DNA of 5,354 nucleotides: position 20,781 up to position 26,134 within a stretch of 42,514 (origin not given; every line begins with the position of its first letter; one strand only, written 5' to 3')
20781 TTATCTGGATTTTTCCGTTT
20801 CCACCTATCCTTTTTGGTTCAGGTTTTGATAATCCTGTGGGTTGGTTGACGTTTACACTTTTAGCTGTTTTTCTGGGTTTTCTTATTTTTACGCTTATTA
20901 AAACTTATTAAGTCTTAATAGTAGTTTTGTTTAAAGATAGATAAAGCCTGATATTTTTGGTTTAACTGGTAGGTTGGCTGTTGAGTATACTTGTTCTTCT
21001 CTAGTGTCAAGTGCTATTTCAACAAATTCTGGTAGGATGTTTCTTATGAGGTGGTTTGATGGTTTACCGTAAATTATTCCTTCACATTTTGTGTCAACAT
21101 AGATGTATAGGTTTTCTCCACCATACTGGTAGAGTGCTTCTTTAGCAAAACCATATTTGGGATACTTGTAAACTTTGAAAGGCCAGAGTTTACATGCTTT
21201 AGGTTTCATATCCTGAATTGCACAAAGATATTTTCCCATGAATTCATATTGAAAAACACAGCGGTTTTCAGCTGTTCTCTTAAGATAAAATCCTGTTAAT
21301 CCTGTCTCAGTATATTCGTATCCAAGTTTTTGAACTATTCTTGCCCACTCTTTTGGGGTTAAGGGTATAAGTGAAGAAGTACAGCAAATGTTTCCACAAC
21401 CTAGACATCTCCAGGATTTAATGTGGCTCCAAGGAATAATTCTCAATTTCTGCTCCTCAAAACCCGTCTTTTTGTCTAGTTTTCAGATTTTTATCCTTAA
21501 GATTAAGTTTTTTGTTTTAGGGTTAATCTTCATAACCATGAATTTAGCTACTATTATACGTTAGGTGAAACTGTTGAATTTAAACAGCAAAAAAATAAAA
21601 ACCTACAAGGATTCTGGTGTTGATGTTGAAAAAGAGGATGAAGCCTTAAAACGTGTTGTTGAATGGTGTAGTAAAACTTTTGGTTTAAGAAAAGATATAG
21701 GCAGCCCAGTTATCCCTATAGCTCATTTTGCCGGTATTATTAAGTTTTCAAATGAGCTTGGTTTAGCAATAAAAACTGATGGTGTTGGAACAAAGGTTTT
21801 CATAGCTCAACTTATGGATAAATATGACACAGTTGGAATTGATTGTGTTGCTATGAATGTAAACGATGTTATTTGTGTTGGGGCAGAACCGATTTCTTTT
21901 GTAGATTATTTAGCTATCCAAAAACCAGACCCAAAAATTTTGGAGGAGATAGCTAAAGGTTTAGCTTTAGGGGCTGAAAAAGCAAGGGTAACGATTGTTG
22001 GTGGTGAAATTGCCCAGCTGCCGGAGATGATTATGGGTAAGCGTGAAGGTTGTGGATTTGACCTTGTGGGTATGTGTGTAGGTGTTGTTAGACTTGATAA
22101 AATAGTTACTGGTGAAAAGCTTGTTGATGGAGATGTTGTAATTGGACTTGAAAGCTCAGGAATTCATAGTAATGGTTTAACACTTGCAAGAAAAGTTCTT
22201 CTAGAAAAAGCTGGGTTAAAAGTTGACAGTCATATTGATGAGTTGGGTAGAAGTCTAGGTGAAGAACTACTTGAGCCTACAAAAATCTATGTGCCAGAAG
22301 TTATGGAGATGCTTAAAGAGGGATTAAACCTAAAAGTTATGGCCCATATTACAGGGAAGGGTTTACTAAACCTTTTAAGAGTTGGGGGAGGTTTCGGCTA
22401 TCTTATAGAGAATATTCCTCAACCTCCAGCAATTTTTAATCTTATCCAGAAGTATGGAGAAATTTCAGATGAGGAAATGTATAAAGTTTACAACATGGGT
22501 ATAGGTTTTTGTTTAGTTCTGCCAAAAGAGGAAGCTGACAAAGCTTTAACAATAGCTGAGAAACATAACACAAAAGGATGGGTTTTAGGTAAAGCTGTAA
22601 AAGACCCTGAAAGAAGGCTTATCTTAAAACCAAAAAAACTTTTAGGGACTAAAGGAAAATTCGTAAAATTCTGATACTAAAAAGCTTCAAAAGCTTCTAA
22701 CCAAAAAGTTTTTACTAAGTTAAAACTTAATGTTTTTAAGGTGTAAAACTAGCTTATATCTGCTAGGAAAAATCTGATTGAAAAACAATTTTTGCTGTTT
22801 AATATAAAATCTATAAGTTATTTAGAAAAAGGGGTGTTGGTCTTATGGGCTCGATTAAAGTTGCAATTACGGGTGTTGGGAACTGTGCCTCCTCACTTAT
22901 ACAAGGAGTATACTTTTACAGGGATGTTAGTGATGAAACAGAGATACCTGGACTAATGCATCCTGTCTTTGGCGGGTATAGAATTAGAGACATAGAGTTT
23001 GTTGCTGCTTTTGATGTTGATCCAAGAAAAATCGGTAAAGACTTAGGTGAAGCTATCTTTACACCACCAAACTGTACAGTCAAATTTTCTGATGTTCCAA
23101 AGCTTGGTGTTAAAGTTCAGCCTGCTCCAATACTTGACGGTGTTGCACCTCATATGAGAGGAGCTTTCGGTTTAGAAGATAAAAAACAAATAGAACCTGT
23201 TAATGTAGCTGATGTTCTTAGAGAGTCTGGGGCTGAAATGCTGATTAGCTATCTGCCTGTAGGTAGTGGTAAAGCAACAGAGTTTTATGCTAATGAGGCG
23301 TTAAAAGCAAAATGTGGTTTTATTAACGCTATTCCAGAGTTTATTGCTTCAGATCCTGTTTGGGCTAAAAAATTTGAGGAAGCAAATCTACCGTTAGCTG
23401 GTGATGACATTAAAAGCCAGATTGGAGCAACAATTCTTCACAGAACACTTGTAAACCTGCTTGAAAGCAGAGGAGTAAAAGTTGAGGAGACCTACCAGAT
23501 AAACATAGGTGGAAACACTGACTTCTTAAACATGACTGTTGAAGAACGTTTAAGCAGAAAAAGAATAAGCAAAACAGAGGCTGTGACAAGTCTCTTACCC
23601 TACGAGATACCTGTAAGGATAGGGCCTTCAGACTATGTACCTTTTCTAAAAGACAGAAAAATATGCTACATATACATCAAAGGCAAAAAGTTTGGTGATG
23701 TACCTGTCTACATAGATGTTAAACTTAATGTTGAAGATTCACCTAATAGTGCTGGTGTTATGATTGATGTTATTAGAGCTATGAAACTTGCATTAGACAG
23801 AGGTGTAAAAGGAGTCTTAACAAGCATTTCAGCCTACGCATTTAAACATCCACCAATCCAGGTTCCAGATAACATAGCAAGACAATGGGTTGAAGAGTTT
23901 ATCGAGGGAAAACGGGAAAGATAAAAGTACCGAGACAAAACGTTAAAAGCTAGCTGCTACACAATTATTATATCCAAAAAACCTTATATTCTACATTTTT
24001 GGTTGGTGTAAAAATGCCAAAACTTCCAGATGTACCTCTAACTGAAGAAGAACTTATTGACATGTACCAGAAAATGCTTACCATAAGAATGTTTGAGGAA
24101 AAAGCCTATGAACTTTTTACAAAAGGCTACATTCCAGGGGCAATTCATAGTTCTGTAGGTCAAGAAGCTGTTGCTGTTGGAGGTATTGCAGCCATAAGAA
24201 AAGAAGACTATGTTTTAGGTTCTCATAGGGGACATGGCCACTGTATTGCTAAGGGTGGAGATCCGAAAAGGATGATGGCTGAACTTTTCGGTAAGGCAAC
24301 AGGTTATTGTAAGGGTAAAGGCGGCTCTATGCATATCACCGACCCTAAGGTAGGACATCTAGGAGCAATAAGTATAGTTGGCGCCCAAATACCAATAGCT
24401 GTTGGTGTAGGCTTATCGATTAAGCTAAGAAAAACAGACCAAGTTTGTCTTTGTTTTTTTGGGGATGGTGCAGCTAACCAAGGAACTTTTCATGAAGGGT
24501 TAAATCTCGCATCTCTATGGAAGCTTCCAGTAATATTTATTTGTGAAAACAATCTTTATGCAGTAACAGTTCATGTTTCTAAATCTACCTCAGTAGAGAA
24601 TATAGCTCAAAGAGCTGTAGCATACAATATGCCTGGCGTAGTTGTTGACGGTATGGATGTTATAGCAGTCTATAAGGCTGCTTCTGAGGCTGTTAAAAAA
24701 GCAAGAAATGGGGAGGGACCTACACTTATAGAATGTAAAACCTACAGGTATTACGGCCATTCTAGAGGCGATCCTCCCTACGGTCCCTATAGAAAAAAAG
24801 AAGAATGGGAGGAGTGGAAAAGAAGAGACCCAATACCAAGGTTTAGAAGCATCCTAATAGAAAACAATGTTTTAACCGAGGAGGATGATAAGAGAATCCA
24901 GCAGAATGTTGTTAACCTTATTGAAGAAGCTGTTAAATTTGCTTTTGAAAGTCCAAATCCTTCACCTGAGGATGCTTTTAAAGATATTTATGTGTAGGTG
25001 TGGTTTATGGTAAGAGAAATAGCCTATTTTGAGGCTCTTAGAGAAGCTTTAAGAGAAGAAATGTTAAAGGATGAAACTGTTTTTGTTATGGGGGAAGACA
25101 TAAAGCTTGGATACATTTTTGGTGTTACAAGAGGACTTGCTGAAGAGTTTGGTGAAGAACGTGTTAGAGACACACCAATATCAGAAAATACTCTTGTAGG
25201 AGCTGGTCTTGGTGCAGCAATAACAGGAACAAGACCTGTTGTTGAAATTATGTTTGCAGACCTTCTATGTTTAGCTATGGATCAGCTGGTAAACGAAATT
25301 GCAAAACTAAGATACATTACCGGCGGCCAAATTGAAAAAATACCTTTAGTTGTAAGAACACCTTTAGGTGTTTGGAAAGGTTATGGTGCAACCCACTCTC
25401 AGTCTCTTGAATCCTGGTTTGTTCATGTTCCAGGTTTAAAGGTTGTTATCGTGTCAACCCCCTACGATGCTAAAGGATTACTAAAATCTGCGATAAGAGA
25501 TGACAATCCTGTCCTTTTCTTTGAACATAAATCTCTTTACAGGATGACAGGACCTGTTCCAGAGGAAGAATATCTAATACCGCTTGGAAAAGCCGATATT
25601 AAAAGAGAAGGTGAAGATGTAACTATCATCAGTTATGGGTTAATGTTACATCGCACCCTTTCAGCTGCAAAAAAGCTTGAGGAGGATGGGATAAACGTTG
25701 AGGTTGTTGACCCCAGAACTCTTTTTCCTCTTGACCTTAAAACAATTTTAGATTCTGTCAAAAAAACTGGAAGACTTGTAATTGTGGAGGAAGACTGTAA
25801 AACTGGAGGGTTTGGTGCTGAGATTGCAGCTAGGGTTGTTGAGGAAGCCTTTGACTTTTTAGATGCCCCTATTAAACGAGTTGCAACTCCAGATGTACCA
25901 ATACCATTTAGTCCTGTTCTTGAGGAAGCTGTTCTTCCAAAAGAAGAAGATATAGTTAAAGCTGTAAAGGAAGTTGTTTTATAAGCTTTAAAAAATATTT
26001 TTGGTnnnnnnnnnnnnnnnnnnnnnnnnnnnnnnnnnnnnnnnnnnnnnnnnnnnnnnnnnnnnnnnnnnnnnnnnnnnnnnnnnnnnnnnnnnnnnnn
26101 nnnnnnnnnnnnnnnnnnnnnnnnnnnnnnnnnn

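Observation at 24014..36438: Self-contained lipoate-dependent catabolic island: two E1s, one E2/E3, LipAB, crotonase and a FAD/CCG redox pair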

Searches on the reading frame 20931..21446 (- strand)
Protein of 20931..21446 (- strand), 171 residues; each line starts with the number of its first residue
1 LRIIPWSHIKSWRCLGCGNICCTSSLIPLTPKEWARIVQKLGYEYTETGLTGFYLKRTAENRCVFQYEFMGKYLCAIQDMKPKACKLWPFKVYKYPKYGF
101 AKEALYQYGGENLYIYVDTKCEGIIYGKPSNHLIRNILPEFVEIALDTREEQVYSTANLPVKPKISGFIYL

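Call 8: search_protein_families(library=pfam, proteins=[window:20931-21446:-])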
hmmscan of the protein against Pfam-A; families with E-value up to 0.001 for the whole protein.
window:20931-21446:- (171 aa): 1 family
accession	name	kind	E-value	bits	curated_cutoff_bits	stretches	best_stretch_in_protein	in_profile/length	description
PF03692.20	CxxCxxCC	-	1.2e-05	26.4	23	1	14-91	2-72/85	Putative zinc- or iron-chelating domain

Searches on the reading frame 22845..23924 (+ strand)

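Call 8: search_protein_families(library=pfam, proteins=[window:22845-23924:+])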
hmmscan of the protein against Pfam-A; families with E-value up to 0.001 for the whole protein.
window:22845-23924:+ (359 aa): 1 family
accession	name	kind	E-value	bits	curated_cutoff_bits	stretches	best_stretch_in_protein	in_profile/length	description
PF01658.22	Inos-1-P_synth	-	4.9e-34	117.2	27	1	194-299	1-107/107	Myo-inositol-1-phosphate synthase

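Call 76: search_protein_families(library=ncbifam, proteins=[window:22845-23924:+], max_evalue=1e-10)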
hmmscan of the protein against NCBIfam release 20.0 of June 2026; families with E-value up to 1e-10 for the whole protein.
window:22845-23924:+ (359 aa): 1 family
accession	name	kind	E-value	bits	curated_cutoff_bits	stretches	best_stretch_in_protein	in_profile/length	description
TIGR03450.1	mycothiol_INO1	equivalog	6.1e-133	443.4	638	1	4-353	1-355/355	inositol-3-phosphate synthase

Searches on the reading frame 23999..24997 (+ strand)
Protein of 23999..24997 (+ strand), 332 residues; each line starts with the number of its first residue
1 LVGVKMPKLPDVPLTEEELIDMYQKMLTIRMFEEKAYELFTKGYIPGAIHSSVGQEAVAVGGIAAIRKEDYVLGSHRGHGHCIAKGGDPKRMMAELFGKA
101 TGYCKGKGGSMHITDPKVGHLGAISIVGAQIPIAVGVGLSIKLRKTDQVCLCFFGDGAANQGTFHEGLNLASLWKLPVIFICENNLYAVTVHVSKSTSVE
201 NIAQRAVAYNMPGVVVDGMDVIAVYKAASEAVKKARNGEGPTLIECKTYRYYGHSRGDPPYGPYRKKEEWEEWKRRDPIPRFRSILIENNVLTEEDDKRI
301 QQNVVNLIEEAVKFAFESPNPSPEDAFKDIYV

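Call 3: search_protein_families(library=pfam, proteins=[window:23999-24997:+])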
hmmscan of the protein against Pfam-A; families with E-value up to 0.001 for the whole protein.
window:23999-24997:+ (332 aa): 3 families
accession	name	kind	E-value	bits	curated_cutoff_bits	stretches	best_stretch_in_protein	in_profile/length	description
PF00676.26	E1_dh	-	1.2e-96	323.6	22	1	25-323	2-299/300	Dehydrogenase E1 component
PF02775.26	TPP_enzyme_C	-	3.1e-07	30.7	21.9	1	123-246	26-151/151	Thiamine pyrophosphate enzyme, C-terminal TPP binding domain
PF00456.26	Transketolase_N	-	1.3e-06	28.1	22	1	146-254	143-249/334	Transketolase, thiamine diphosphate binding domain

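Call 4: search_protein_families(library=ncbifam, proteins=[window:23999-24997:+])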
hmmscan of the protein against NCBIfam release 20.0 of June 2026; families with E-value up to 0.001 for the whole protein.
window:23999-24997:+ (332 aa): 10 families
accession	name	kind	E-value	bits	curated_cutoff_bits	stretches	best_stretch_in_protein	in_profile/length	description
TIGR03182.1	PDH_E1_alph_y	equivalog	1.9e-119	398.3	393.85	1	17-332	2-315/315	pyruvate dehydrogenase (acetyl-transferring) E1 component subunit alpha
TIGR03181.1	PDH_E1_alph_x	equivalog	8.8e-90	301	411.35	1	10-331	17-327/341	pyruvate dehydrogenase (acetyl-transferring) E1 component subunit alpha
NF004559.0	PRK05899.2-5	equivalog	1.2e-13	50.2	488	1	127-253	128-252/627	transketolase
TIGR00232.1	tktlase_bact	equivalog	3.3e-08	32.4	682.25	1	146-254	141-247/654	transketolase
NF006914.0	PRK09404.1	equivalog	3.2e-07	29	764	1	146-313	339-509/919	2-oxoglutarate dehydrogenase E1 component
NF008907.0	PRK12270.1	equivalog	8.3e-07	27.1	878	1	145-312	658-828/1241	multifunctional oxoglutarate decarboxylase/oxoglutarate dehydrogenase thiamine pyrophosphate-binding subunit/dihydrolipoyllysine-residue suc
TIGR00239.1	2oxo_dh_E1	equivalog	1.1e-06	26.9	770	1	145-313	343-514/931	2-oxoglutarate dehydrogenase E1 component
NF004556.0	PRK05899.2-2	equivalog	5.6e-05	21.6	575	1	128-249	128-245/639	transketolase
TIGR00204.1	dxs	equivalog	0.00022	19.9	465.95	1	130-193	116-179/616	1-deoxy-D-xylulose-5-phosphate synthase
NF004558.0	PRK05899.2-4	equivalog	0.00097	17.6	788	0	147-249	143-240/651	transketolase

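Call 22: search_solved_structures(query=window:23999-24997:+, max_evalue=1e-20)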
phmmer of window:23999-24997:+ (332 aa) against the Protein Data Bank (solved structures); distinct sequences matched with E-value up to 1e-20: 28.
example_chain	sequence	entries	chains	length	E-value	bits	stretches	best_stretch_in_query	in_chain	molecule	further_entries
1ni4_A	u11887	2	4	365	4.4e-69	236.2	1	13-330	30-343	Pyruvate dehydrogenase E1 component: Alpha subunit | Pyruvate dehydrogenase E1 component subunit alpha, somatic form, mitochondrial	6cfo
3exe_A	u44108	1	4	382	5e-69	236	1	13-330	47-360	Pyruvate dehydrogenase E1 component subunit alpha, somatic form, mitochondrial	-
3exf_A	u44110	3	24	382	7e-69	235.5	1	13-330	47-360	Pyruvate dehydrogenase E1 component subunit alpha, somatic form, mitochondrial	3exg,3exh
6cer_A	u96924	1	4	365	1.1e-68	234.8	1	13-330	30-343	Pyruvate dehydrogenase E1 component subunit alpha, somatic form, mitochondrial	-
3exi_A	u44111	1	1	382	1.3e-68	234.6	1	13-330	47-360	Pyruvate dehydrogenase E1 component subunit alpha, somatic form, mitochondrial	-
2ozl_A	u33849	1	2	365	1.6e-68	234.4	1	13-330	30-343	Pyruvate dehydrogenase E1 component alpha subunit, somatic form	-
1um9_A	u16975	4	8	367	4.6e-59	203.2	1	9-331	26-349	2-oxo acid dehydrogenase alpha subunit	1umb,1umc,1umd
1w85_A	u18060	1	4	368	1.2e-53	185.4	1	13-325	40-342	PYRUVATE DEHYDROGENASE E1 COMPONENT, ALPHA SUBUNIT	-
3duf_A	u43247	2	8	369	1.2e-53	185.4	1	13-325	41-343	Pyruvate dehydrogenase E1 component subunit alpha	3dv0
1w88_A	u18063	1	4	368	2.3e-53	184.5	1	13-325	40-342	PYRUVATE DEHYDROGENASE E1 COMPONENT, ALPHA SUBUNIT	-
3dva_A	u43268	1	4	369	3.2e-53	184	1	13-325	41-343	Pyruvate dehydrogenase E1 component subunit alpha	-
1dtw_A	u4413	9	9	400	1.9e-46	161.8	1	11-331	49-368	BRANCHED-CHAIN ALPHA-KETO ACID DEHYDROGENASE ALPHA SUBUNIT | 2-OXOISOVALERATE DEHYDROGENASE ALPHA SUBUNIT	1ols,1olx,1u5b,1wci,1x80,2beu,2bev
2j9f_A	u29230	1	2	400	2.6e-46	161.4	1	11-331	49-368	2-OXOISOVALERATE DEHYDROGENASE ALPHA SUBUNIT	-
2bff_A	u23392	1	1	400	3.6e-46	160.9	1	11-331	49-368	2-OXOISOVALERATE DEHYDROGENASE ALPHA SUBUNIT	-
1x7y_A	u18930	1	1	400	3.7e-46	160.8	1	11-331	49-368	2-oxoisovalerate dehydrogenase alpha subunit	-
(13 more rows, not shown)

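Call 68: search_dna_similar(query=window:24014-24997:+, collection=plasmids, mode=protein, max_rows=25)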
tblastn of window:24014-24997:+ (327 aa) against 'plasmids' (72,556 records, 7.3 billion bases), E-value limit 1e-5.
Records with a match: 665; places in all: 824; records where one place covers at least 80% of the query: 642.
Best place of each record, by identity: <60% 665.
By first word of the organism name: Rhizobium 164; Azospirillum 27; Streptomyces 27; Leisingera 24; Paracoccus 23; Rhodococcus 23; Sinorhizobium 21; Sphingobium 21; Acinetobacter 17; Enterococcus 16; and 112 more.
By predicted mobility (MOB-suite, as given by PLSDB): non-mobilizable 481; conjugative 113; mobilizable 71.
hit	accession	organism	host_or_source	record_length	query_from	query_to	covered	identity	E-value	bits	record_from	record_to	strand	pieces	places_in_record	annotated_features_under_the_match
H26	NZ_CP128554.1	Priestia aryabhattai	seagrass,mixed culture,rhizosphere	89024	3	326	99%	52.8%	5e-101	332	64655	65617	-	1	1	pdhA: pyruvate dehydrogenase (acetyl-transferring) E1 component subunit ...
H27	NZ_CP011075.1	Brevibacillus laterosporus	Oryza sativa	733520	3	326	99%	52.2%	2e-94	313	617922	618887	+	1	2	thiamine pyrophosphate-dependent dehydrogenase E1 component subunit ...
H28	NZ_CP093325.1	Bacillus sp. N5-665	whole organism,peat soil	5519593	9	327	98%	52.0%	2e-98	325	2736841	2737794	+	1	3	none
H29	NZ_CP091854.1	Terrarubrum flagellatum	cell culture,forest soil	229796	5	327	99%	51.4%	5e-95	315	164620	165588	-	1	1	thiamine pyrophosphate-dependent dehydrogenase E1 component subunit ...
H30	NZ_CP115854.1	Pseudoroseomonas cervicalis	-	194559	2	327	100%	50.8%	1e-87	293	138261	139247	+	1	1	thiamine pyrophosphate-dependent dehydrogenase E1 component subunit ...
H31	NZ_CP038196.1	Paracoccus versutus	single cell,soil adjacent to the roots ...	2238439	12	327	97%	51.9%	7e-96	317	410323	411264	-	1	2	none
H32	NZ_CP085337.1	Haladaptatus halobius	cell culture,saline soil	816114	10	326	97%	51.1%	8e-91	303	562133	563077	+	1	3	thiamine pyrophosphate-dependent dehydrogenase E1 component subunit ...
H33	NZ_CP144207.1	Sinorhizobium chiapasense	mixed culture,rhizosphere soil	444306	10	327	97%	50.9%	7e-97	320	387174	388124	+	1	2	thiamine pyrophosphate-dependent dehydrogenase E1 component subunit ...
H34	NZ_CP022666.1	Rhizobium leguminosarum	single cell,root nodules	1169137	10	327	97%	50.9%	1e-96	320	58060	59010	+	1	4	record has no annotation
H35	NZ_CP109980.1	Halocatena marina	cell cuture,Qidong intertidal zone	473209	10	327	97%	50.9%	8e-94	311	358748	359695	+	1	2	thiamine pyrophosphate-dependent dehydrogenase E1 component subunit ...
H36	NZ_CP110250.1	Halocatena marina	cell cuture,Rudong intertidal zone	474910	10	327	97%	50.9%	8e-94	311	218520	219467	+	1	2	thiamine pyrophosphate-dependent dehydrogenase E1 component subunit ...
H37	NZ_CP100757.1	Natrinema gelatinilyticum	marine sediment,sediment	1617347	10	326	97%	50.8%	2e-89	299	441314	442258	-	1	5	record has no annotation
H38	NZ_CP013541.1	Rhizobium phaseoli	Phaseolus vulgaris,Whole ...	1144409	10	327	97%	50.6%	1e-96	319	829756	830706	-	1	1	record has no annotation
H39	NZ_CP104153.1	Rhizobium sophoriradicis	Phaseolus vulgaris,cell culture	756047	10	327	97%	50.6%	3e-96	318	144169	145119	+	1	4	thiamine pyrophosphate-dependent dehydrogenase E1 component subunit ...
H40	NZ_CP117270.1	Rhizobium rhododendri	Rhododendron sp.,pure bacterial ...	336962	9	327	98%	50.5%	4e-96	318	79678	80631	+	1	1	thiamine pyrophosphate-dependent dehydrogenase E1 component subunit ...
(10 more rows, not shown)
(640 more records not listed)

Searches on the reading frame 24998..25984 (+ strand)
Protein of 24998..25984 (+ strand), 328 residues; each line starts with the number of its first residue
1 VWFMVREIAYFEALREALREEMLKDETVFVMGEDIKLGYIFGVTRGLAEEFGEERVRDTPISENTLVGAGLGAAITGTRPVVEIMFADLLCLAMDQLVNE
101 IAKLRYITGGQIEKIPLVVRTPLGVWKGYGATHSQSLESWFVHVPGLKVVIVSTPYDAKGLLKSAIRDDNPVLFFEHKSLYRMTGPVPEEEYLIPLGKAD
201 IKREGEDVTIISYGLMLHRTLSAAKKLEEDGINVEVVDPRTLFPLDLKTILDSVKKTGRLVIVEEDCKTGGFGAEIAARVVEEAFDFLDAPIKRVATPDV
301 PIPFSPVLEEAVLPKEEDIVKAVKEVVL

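Call 3: search_protein_families(library=pfam, proteins=[window:24998-25984:+])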
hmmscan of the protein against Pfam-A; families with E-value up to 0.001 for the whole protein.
window:24998-25984:+ (328 aa): 3 families
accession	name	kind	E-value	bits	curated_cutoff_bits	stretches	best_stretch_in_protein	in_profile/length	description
PF02780.25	Transketolase_C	-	5.3e-45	152.8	25.9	1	197-319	1-124/124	Transketolase, C-terminal domain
PF02779.29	Transket_pyr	-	5.6e-38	130.8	27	1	7-182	2-173/174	Transketolase, pyrimidine binding domain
PF17147.9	PFOR_II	-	0.00037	21.2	27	1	207-280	2-78/102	Pyruvate:ferredoxin oxidoreductase core domain II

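Call 4: search_protein_families(library=ncbifam, proteins=[window:24998-25984:+])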
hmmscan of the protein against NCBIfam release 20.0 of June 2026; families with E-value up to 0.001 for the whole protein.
window:24998-25984:+ (328 aa): 13 families
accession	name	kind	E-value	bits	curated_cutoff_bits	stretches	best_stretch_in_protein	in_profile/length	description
NF006667.0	PRK09212.1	subfamily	3.9e-114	380.9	321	1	7-327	3-323/327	pyruvate dehydrogenase complex E1 component subunit beta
NF008854.0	PRK11892.1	equivalog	2.4e-112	376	454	1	8-327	142-462/464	pyruvate dehydrogenase complex E1 component subunit beta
TIGR00204.1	dxs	equivalog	1.8e-24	86.3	465.95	1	46-303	345-589/616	1-deoxy-D-xylulose-5-phosphate synthase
NF004559.0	PRK05899.2-5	equivalog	9.4e-23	80.3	488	1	8-327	318-624/627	transketolase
NF008968.0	PRK12315.1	subfamily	5.7e-20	71.1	510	1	9-324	280-578/582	1-deoxy-D-xylulose-5-phosphate synthase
NF003933.0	PRK05444.2-2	equivalog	8.1e-16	57.6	395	1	46-306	328-582/606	1-deoxy-D-xylulose-5-phosphate synthase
NF004556.0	PRK05899.2-2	equivalog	5.1e-14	51.5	575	1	189-285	503-598/639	transketolase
NF006412.0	PRK08659.1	equivalog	5.8e-06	25.7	411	1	202-265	271-334/378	2-oxoacid:acceptor oxidoreductase subunit alpha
NF007206.0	PRK09627.1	equivalog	2.5e-05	23.4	579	1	200-291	269-358/375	2-oxoglutarate synthase subunit alpha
TIGR03710.1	OAFO_sf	subfamily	6.9e-05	21.6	482.75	1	202-266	460-523/561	2-oxoacid:acceptor oxidoreductase subunit alpha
NF041170.1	Oxoac_fdxalpha_Archa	equivalog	0.00041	18.8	800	1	187-267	506-582/636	2-oxoacid:ferredoxin oxidoreductase subunit alpha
NF005507.0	PRK07119.1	subfamily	0.00064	18.6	399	1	203-266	244-307/352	3-methyl-2-oxobutanoate dehydrogenase subunit VorB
NF007201.0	PRK09622.1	equivalog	0.0008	18.4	590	0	203-276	265-341/405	2-oxoacid:ferredoxin oxidoreductase subunit alpha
